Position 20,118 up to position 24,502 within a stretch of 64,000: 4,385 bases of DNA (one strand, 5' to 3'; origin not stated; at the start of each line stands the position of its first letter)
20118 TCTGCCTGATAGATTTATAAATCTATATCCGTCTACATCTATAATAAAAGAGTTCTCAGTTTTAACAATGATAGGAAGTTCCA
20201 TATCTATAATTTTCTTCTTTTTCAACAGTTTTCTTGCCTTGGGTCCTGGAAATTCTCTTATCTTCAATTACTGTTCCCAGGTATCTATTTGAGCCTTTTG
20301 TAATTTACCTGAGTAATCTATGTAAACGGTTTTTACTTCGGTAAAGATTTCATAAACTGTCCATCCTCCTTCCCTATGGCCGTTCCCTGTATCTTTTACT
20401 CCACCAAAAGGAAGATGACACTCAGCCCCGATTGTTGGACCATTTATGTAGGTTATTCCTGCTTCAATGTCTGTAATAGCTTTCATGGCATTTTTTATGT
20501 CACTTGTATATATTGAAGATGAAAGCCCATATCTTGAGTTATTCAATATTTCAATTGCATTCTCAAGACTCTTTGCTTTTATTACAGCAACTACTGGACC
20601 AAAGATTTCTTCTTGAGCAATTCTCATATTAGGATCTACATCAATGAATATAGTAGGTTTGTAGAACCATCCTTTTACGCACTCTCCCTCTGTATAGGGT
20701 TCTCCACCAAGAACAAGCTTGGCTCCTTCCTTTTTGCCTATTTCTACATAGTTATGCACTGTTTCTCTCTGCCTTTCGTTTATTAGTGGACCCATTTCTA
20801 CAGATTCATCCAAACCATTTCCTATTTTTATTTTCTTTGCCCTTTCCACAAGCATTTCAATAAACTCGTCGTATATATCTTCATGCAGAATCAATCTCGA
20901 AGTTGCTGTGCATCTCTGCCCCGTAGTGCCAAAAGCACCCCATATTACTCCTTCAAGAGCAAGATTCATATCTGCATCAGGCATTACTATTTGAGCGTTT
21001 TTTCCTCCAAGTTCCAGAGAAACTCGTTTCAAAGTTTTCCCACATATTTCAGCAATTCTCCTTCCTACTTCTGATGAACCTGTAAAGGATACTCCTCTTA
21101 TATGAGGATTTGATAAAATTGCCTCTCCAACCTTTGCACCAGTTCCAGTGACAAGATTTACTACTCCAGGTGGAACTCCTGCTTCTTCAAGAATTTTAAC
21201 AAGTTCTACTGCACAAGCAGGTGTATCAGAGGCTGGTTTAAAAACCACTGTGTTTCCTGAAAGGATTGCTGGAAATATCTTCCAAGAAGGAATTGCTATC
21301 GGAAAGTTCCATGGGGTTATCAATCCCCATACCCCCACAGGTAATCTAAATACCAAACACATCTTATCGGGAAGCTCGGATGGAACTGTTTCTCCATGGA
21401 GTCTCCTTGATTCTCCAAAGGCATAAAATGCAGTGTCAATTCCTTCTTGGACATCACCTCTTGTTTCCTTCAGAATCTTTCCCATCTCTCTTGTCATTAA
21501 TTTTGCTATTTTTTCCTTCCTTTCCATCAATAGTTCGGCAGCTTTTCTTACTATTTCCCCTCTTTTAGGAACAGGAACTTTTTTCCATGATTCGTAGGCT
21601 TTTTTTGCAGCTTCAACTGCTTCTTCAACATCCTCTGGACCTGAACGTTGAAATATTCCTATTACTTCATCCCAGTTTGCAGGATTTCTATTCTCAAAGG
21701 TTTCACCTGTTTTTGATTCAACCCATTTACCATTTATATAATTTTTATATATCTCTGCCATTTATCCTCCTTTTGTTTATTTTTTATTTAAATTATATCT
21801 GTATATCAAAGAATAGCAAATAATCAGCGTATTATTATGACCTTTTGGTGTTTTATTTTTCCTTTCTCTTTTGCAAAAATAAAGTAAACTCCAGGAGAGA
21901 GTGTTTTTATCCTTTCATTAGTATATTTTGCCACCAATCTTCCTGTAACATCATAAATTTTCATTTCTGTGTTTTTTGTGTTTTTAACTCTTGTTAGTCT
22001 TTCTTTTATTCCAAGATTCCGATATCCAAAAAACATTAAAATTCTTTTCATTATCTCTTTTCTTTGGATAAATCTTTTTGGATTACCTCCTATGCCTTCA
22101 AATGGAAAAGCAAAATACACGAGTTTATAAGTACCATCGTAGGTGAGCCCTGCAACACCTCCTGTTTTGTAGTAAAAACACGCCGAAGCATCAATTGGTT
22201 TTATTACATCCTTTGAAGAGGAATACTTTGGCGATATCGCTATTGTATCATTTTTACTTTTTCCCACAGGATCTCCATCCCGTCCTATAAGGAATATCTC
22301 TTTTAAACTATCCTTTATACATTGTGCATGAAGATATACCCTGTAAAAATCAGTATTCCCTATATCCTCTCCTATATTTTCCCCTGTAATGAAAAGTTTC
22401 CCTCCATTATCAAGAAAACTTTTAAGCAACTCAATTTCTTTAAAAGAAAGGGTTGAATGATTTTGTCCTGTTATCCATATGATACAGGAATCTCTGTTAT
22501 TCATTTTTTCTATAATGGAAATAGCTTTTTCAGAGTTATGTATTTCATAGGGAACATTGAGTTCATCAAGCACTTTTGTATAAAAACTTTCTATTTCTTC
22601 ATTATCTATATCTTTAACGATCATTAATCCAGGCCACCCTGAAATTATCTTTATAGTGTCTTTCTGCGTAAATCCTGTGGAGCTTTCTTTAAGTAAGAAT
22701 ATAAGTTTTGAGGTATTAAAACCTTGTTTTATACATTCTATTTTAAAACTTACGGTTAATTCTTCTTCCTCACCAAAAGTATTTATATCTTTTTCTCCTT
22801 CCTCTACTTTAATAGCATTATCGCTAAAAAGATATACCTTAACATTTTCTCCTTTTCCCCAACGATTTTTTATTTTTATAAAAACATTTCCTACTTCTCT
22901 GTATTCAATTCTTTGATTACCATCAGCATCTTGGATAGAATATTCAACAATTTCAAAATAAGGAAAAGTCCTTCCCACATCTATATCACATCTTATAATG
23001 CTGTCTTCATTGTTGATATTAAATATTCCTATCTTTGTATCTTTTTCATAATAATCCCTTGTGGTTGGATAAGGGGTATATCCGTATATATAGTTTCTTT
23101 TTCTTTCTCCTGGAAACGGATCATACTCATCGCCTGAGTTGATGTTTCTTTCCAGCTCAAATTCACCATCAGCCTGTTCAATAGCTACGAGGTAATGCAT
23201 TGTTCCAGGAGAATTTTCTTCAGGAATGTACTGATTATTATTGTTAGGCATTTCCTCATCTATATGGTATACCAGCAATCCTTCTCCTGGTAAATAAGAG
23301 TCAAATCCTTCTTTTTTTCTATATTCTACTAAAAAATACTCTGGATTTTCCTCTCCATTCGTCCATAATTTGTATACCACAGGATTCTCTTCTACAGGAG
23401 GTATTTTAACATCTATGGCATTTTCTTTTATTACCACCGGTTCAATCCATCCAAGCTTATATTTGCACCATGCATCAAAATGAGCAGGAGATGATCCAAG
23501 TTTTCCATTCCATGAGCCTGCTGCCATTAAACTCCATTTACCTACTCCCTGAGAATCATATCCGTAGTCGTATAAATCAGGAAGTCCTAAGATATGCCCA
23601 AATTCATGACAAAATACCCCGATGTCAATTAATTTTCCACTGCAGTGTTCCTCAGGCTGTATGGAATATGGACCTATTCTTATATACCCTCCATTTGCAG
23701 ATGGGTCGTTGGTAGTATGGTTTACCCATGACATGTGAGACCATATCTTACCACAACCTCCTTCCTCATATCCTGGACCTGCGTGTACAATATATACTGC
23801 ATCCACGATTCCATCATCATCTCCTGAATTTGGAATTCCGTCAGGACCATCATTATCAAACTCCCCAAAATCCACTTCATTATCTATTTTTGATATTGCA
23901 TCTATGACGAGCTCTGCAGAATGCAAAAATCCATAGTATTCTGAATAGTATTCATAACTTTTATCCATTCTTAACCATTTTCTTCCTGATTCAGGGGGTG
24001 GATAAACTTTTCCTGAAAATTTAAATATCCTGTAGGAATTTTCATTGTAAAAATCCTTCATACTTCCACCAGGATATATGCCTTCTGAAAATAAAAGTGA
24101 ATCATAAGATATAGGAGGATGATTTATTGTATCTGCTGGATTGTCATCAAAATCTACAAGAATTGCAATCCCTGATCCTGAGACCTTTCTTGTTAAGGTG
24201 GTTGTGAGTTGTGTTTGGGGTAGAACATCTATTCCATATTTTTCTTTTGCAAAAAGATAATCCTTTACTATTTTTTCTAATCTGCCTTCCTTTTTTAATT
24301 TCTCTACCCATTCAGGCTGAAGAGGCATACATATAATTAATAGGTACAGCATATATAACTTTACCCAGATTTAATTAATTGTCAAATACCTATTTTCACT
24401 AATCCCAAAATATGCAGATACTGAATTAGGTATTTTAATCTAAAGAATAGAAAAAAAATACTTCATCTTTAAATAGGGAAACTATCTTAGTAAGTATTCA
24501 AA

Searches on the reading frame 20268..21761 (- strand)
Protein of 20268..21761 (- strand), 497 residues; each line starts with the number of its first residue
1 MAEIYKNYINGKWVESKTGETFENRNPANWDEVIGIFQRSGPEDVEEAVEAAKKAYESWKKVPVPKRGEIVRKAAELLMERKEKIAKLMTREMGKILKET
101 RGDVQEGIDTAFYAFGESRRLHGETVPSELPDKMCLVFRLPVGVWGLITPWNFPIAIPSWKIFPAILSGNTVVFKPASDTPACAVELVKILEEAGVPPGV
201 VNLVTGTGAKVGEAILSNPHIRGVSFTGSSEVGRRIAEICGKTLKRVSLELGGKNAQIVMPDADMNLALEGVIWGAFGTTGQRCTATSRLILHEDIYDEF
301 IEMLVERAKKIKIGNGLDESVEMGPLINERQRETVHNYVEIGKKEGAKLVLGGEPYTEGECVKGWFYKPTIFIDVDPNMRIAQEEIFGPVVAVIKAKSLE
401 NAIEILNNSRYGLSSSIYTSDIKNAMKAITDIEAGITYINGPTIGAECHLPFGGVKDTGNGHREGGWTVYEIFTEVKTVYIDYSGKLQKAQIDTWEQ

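Call 7: search_protein_families(library=pfam, proteins=[window:20268-21761:-])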
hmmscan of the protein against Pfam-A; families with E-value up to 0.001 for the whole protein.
window:20268-21761:- (497 aa): 1 family
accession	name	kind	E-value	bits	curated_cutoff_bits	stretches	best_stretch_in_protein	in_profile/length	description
PF00171.27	Aldedh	-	4.9e-184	612.6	23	1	13-479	1-461/461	Aldehyde dehydrogenase family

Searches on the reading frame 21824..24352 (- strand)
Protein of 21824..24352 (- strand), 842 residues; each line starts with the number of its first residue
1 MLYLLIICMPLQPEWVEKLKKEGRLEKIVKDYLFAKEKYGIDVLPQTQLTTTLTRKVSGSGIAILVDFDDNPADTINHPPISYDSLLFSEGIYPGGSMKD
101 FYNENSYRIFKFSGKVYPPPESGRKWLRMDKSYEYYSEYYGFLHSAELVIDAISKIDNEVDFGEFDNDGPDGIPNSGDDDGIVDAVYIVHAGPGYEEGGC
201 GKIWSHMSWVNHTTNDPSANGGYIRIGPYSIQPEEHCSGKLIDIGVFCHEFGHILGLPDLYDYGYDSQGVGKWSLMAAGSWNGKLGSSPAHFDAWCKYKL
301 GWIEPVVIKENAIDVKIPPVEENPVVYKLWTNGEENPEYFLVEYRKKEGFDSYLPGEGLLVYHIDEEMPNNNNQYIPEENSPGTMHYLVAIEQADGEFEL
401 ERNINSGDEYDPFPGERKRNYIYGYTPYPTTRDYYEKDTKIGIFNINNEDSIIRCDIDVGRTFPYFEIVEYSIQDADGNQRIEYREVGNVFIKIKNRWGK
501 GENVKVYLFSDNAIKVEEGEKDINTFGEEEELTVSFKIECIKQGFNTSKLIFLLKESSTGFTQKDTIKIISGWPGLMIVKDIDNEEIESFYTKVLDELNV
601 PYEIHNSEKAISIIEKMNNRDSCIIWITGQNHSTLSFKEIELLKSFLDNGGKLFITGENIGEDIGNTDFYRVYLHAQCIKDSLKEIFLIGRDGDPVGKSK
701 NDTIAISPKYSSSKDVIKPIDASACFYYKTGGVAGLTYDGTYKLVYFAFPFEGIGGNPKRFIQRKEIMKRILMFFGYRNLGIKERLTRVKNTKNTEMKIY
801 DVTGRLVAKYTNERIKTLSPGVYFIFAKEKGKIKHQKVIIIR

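Call 7: search_protein_families(library=pfam, proteins=[window:21824-24352:-])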
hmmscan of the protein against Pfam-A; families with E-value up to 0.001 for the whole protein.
window:21824-24352:- (842 aa): 2 families
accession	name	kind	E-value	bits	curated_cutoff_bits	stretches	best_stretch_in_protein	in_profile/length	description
PF05547.17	Peptidase_M6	-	7.6e-27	94.7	22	1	83-297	49-282/294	Immune inhibitor A peptidase M6, catalytic domain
PF18962.6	Por_Secre_tail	-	1.2e-05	26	27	1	791-840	18-75/75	Secretion system C-terminal sorting domain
